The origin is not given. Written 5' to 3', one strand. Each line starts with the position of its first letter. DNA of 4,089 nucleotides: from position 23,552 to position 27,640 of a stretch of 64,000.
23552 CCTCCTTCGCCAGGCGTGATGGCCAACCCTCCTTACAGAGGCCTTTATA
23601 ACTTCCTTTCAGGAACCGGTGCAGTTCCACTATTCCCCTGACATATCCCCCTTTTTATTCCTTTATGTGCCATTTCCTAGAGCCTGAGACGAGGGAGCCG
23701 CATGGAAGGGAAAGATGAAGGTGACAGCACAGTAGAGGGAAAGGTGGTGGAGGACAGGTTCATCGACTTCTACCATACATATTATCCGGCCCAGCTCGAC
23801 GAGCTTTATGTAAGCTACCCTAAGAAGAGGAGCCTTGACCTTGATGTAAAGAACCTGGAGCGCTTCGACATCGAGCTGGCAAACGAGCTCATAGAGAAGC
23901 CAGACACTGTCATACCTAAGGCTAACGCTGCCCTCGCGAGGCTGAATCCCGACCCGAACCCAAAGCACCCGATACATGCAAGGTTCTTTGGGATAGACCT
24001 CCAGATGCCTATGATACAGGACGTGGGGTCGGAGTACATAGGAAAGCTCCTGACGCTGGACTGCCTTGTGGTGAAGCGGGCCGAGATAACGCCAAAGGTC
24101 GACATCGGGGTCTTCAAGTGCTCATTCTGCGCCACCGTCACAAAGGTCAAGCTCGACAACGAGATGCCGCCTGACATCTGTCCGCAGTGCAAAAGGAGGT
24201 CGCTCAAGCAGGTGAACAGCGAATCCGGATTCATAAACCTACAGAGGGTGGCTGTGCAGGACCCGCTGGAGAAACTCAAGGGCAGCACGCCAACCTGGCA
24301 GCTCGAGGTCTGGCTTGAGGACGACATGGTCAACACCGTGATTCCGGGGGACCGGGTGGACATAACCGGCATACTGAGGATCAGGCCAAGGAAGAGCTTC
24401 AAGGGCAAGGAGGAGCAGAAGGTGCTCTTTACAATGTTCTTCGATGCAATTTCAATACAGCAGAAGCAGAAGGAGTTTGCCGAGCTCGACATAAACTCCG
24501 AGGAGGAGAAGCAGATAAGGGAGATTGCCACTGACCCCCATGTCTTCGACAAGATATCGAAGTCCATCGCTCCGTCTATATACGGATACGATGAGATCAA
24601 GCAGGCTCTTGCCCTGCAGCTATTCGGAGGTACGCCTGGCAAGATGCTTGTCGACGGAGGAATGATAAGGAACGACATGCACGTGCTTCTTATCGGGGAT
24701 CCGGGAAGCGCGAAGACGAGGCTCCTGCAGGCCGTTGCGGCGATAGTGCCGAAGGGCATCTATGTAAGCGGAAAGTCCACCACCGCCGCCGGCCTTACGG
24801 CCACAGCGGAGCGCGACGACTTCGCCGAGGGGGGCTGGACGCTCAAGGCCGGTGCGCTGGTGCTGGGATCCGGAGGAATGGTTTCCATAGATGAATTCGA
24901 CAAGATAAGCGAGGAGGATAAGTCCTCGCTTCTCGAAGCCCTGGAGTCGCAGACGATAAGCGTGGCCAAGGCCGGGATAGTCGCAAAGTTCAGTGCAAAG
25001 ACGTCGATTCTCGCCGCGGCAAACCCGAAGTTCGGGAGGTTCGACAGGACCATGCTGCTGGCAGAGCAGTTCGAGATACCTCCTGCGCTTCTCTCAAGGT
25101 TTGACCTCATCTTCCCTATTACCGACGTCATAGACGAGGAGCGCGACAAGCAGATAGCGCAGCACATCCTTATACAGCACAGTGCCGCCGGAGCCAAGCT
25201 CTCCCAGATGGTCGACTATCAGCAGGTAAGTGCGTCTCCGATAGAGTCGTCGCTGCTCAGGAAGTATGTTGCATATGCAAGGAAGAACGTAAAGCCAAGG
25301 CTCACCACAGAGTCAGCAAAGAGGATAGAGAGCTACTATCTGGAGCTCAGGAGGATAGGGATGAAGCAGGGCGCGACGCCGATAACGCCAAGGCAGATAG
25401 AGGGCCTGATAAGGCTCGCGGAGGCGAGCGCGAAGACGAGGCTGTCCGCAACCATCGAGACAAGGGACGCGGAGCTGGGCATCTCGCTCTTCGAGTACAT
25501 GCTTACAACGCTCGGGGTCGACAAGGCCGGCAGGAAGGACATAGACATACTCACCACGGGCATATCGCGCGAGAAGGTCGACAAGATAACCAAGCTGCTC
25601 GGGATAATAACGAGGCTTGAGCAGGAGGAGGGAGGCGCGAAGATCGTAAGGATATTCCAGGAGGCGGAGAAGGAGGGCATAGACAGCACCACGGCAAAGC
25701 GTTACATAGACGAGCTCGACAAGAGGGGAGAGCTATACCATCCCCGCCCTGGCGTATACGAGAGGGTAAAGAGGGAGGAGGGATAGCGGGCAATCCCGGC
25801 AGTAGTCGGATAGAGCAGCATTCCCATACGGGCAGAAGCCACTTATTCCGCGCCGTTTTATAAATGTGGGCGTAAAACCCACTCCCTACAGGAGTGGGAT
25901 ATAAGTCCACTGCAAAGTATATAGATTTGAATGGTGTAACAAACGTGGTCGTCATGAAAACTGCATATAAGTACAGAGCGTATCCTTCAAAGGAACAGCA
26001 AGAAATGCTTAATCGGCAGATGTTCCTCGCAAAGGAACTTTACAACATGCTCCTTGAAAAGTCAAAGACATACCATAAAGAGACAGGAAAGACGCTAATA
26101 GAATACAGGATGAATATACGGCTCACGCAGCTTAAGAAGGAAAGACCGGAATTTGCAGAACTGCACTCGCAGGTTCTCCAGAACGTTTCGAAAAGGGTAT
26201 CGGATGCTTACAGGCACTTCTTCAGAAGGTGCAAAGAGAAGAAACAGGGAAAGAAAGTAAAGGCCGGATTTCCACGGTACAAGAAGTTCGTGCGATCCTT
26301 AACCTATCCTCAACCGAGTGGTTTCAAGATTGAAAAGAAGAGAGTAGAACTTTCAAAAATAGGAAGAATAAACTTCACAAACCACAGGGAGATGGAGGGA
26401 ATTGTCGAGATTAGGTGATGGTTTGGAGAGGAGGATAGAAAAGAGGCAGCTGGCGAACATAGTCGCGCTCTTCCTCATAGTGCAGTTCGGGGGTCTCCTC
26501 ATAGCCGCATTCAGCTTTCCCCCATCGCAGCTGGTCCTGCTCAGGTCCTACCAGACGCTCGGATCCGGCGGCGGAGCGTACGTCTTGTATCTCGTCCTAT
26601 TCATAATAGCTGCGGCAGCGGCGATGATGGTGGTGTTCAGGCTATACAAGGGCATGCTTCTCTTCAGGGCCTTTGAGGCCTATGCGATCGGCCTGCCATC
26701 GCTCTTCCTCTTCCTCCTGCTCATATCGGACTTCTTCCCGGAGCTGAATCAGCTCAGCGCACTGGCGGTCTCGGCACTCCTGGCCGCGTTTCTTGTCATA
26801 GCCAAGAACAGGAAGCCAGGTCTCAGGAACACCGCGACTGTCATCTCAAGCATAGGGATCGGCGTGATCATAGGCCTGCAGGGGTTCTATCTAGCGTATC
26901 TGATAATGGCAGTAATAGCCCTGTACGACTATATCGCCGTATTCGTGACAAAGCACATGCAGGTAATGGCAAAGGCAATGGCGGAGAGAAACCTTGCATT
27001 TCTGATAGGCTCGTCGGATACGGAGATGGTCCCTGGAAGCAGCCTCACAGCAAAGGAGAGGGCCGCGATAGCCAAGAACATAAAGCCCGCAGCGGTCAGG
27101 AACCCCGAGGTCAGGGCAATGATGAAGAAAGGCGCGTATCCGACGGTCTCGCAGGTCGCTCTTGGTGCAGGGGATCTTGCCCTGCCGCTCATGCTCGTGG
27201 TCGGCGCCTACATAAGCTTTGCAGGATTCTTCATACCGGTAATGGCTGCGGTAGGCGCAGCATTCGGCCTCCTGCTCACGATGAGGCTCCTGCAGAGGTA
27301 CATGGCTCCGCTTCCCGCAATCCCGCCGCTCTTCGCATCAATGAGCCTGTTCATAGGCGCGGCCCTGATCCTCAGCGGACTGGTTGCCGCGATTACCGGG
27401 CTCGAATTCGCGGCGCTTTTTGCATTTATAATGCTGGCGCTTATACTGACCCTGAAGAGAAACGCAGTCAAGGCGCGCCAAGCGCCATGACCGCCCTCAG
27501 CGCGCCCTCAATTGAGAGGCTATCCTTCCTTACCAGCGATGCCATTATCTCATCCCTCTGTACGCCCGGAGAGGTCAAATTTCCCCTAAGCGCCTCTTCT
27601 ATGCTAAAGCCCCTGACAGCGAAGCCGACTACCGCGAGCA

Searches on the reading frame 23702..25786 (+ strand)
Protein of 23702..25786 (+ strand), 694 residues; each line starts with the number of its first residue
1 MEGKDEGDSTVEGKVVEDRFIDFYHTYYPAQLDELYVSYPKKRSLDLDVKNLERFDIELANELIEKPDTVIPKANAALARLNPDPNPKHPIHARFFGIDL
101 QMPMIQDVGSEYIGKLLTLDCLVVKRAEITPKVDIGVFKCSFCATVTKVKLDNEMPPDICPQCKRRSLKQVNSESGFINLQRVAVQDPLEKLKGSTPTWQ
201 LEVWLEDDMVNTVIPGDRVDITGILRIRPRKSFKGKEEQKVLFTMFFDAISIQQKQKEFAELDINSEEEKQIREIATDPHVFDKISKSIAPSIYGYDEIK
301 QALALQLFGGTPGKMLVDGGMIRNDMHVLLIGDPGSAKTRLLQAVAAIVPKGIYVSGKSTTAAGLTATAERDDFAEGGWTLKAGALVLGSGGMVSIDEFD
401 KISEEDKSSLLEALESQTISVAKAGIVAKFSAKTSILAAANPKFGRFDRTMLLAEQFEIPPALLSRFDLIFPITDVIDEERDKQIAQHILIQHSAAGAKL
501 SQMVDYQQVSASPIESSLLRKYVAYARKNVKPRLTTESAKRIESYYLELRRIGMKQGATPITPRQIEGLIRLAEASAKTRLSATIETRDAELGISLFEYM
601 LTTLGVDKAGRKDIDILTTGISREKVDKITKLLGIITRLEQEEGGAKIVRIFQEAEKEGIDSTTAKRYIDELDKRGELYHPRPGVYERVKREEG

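Call 49: search_protein_families(library=pfam, proteins=[window:23702-25786:+], max_evalue=0.00001)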
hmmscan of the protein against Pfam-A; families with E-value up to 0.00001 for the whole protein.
window:23702-25786:+ (694 aa): 6 families
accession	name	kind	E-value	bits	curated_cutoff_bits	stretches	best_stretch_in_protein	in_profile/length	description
PF00493.29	MCM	-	8.7e-85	283.8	23.3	1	269-493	2-224/224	MCM P-loop domain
PF17855.7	MCM_lid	-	1.3e-23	83.7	27.4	1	518-598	2-84/87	MCM AAA-lid domain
PF17207.9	MCM_OB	-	1.5e-22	80.1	24.8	1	105-228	2-125/126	MCM OB domain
PF07728.20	AAA_5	-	5.7e-10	39.8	22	1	327-467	1-139/139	AAA domain (dynein-related subfamily)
PF01078.27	Mg_chelatase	-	2.2e-09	37.5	20.3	1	376-442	92-158/207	Magnesium chelatase, subunit ChlI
PF14551.11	MCM_N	-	5.2e-06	27.2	24.9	0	25-85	18-76/95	MCM N-terminal domain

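Call 51: find_homologous_proteins(query=window:23702-25786:+)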
Query window:23702-25786:+ (694 aa): 7573 proteins with E <= 0.001 among 8000 candidates; the best 120 are listed.
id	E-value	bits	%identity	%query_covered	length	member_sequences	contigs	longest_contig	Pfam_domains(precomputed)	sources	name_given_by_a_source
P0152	0.0e+0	1529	100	100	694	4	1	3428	PF14551.12,PF17855.8,PF00493.30,PF07728.21,PF01078.28,PF17207.10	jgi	jgi:replicative DNA helicase Mcm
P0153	0.0e+0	1243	79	99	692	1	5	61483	PF14551.12,PF17855.8,PF00493.30,PF07728.21,PF01078.28,PF17207.10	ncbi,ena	-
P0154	0.0e+0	1234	79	99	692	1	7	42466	PF14551.12,PF17855.8,PF00493.30,PF07728.21,PF01078.28,PF17207.10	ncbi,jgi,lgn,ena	jgi:replicative DNA helicase Mcm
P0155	0.0e+0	1213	76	100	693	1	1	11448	PF14551.12,PF17855.8,PF00493.30,PF07728.21,PF01078.28,PF17207.10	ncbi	-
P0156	0.0e+0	1211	76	100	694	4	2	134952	PF14551.12,PF17855.8,PF00493.30,PF07728.21,PF01078.28,PF17207.10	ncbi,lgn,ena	-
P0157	0.0e+0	1206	76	99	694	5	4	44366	PF14551.12,PF17855.8,PF00493.30,PF07728.21,PF01078.28,PF17207.10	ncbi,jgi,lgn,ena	jgi:replicative DNA helicase Mcm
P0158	0.0e+0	1140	74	98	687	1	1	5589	PF14551.12,PF17855.8,PF00493.30,PF21100.5,PF07728.21,PF01078.28,PF17207.10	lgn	-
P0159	0.0e+0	1137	73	98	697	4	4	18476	PF14551.12,PF17855.8,PF00493.30,PF21100.5,PF07728.21,PF01078.28,PF17207.10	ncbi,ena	-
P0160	0.0e+0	1112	71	99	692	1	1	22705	PF14551.12,PF17855.8,PF00493.30,PF21100.5,PF07728.21,PF01078.28,PF17207.10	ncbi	-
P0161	0.0e+0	1091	70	98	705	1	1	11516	PF14551.12,PF17855.8,PF00493.30,PF21100.5,PF07728.21,PF01078.28,PF17207.10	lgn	-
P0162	0.0e+0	1083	70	97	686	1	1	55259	PF14551.12,PF17855.8,PF00493.30,PF21100.5,PF07728.21,PF01078.28,PF17207.10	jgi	jgi:replicative DNA helicase Mcm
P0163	0.0e+0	1082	68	97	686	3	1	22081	PF14551.12,PF17855.8,PF00493.30,PF21100.5,PF07728.21,PF01078.28,PF17207.10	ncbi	-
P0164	0.0e+0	1081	70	98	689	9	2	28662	PF14551.12,PF17855.8,PF00493.30,PF21100.5,PF07728.21,PF01078.28,PF17207.10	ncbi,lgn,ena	-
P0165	0.0e+0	1080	67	97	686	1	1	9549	PF14551.12,PF17855.8,PF00493.30,PF21100.5,PF07728.21,PF01078.28,PF17207.10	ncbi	ncbi:MAG: minichromosome maintenance protein MCM [Candidatus Micrarchaeia archaeon]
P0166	0.0e+0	1080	70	98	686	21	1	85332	PF14551.12,PF17855.8,PF00493.30,PF21100.5,PF07728.21,PF01078.28,PF17207.10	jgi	-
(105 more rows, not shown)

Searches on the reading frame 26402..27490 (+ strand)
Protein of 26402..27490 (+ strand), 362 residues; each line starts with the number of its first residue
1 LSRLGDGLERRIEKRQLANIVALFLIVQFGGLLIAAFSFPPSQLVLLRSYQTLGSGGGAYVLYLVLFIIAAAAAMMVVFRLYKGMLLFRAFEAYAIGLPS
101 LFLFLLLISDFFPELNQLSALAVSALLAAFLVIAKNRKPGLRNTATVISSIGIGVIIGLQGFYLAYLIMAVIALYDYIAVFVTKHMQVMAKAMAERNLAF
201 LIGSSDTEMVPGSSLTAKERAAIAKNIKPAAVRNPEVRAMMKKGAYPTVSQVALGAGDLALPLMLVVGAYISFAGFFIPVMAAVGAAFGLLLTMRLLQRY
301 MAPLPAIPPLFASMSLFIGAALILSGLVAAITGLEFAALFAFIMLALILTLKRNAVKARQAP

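Call 50: search_protein_families(library=pfam, proteins=[window:26402-27490:+], max_evalue=0.00001)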
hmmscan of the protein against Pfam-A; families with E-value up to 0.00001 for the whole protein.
window:26402-27490:+ (362 aa): 1 family
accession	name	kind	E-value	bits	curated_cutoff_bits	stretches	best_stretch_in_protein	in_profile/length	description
PF06550.16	SPP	-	2.3e-08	34.3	23.9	1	21-300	1-257/283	Signal-peptide peptidase, presenilin aspartyl protease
